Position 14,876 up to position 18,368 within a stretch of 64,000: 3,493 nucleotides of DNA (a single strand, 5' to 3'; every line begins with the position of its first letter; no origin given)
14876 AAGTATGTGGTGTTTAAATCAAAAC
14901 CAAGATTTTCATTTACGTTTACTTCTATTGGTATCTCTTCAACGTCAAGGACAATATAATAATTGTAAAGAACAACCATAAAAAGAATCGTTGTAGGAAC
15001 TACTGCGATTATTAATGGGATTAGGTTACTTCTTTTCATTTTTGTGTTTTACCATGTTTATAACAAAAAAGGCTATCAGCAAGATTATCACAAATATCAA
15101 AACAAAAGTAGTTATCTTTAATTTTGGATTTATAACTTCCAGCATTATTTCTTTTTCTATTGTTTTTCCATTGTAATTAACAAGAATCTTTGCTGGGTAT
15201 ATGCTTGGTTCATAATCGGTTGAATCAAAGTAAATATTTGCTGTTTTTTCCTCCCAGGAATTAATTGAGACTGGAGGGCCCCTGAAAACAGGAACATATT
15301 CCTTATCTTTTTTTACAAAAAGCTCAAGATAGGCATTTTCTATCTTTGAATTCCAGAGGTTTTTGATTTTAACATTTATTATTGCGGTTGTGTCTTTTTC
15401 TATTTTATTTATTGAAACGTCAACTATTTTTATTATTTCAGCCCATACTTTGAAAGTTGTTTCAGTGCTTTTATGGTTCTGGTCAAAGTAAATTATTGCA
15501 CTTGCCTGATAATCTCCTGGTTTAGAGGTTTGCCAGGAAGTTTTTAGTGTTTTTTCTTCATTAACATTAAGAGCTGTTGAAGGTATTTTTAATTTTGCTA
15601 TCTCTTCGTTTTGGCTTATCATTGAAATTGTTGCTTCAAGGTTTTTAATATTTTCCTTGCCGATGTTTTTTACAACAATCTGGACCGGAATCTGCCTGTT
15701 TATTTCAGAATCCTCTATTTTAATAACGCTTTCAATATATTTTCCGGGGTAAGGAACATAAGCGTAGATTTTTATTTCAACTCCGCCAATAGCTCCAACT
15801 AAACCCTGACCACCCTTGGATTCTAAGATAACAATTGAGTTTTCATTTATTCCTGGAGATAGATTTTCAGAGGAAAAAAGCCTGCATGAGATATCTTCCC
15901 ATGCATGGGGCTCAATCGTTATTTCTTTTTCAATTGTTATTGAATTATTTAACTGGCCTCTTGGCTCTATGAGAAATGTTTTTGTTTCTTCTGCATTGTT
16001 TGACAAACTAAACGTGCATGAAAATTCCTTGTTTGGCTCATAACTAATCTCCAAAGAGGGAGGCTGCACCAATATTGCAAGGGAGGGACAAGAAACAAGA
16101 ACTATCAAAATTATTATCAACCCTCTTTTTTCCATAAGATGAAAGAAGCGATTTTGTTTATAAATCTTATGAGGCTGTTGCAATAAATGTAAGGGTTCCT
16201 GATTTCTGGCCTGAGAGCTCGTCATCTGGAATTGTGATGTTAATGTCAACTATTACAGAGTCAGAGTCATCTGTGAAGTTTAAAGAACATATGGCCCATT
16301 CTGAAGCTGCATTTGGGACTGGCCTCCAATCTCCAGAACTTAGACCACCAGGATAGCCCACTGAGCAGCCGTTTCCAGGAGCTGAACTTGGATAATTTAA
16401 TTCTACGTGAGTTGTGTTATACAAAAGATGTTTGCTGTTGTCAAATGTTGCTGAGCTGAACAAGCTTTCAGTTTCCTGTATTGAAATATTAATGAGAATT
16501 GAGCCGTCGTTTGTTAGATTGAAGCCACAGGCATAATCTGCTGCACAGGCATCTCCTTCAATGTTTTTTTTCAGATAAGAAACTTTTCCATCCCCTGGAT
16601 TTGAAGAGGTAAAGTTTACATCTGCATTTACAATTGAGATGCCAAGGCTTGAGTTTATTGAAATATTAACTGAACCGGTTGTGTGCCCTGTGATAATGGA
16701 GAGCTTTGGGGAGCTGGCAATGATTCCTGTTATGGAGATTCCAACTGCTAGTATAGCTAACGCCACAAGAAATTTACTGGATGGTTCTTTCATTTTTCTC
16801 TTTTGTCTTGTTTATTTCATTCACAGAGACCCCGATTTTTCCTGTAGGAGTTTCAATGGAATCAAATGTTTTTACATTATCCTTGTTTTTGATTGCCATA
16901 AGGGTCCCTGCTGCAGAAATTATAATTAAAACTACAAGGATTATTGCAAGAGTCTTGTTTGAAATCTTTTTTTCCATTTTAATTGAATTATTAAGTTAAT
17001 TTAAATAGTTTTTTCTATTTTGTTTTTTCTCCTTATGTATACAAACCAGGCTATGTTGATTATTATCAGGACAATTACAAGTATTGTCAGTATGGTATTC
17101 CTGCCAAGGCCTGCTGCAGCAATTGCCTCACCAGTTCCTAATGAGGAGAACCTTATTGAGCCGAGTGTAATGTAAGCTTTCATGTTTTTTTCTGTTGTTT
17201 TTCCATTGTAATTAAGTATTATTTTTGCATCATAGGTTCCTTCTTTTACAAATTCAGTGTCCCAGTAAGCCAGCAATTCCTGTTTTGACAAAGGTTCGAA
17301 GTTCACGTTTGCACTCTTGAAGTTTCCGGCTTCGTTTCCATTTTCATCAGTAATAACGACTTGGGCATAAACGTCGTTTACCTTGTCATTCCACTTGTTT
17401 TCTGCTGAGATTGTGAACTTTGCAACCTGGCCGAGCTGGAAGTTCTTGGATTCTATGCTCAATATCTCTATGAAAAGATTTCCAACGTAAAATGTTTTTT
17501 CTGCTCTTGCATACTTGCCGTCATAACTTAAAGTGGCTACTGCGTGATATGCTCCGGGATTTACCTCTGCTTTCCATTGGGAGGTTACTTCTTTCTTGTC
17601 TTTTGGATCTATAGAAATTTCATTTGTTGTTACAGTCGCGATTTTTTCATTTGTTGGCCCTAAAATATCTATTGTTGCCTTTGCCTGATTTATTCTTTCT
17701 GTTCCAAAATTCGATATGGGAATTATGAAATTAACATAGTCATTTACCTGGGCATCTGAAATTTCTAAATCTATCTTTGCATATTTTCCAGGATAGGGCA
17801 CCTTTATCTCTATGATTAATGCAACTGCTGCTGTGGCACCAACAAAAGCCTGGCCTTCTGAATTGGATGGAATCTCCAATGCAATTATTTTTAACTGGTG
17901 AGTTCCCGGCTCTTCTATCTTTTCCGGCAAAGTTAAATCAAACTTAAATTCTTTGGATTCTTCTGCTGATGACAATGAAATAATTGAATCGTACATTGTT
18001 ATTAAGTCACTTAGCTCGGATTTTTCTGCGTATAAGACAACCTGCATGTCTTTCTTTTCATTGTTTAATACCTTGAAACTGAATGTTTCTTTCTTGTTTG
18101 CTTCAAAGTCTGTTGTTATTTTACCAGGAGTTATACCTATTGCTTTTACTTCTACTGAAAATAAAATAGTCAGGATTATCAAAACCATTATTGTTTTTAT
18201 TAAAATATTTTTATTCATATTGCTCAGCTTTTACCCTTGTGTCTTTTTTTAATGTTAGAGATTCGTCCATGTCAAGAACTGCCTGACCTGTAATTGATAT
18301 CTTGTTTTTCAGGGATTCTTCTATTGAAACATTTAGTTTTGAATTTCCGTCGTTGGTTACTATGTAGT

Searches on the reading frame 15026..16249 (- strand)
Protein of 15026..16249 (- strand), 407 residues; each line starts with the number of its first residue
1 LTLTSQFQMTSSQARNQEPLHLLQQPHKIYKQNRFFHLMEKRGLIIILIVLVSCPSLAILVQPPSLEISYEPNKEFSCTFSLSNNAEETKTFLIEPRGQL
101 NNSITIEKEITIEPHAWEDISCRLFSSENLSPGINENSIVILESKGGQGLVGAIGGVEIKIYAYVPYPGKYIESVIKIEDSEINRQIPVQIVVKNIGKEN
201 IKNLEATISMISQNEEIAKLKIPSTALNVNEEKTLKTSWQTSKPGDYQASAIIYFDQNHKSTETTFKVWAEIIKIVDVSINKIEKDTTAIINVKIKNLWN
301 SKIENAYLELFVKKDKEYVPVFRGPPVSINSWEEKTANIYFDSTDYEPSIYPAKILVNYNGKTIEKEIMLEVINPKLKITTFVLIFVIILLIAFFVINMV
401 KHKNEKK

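Call 6: search_protein_families(library=pfam, proteins=[window:15026-16249:-], max_evalue=1)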
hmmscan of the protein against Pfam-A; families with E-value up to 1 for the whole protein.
window:15026-16249:- (407 aa): 3 families
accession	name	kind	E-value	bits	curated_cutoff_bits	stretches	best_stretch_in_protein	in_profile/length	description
PF07705.17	CARDB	-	0.00016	22.3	22.7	1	178-253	12-83/101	CARDB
PF00927.28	Transglut_C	-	0.0096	16.5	26.6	0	73-127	14-77/106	Transglutaminase family, C-terminal ig like domain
PF21633.3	MOV-10_Ig-like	-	0.11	13.1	27.4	0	184-269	31-120/126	Helicase MOV-10, Ig-like domain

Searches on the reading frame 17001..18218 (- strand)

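Call 6: search_protein_families(library=pfam, proteins=[window:17001-18218:-], max_evalue=1)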
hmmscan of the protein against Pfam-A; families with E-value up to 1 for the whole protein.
window:17001-18218:- (405 aa): 8 families
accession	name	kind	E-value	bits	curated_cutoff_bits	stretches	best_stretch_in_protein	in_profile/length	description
PF11797.14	WxLIP_HBD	-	4.9e-06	27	28.9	2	153-245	34-128/138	WxL Interacting Protein, host binding domain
PF12690.13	BsuPI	-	0.0011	19.4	22.9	1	192-231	57-97/101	Intracellular proteinase inhibitor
PF11514.14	DUF3219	-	0.007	16.8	25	0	195-236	11-48/94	Protein of unknown function (DUF3219)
PF00630.25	Filamin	-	0.0082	17.4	26.9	1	258-330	17-65/93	Filamin/ABP280 repeat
PF02545.19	Maf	-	0.032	14.4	27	1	276-326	92-148/187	Maf-like protein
PF00553.25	CBM_2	-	0.069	13.9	24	0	271-340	6-69/101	Cellulose binding domain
PF10717.14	ODV-E18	-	0.071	13.4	28.1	1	362-393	13-44/87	Occlusion-derived virus envelope protein ODV-E18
PF13115.11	YtkA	-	0.51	11.5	25.9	0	175-236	16-80/85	YtkA-like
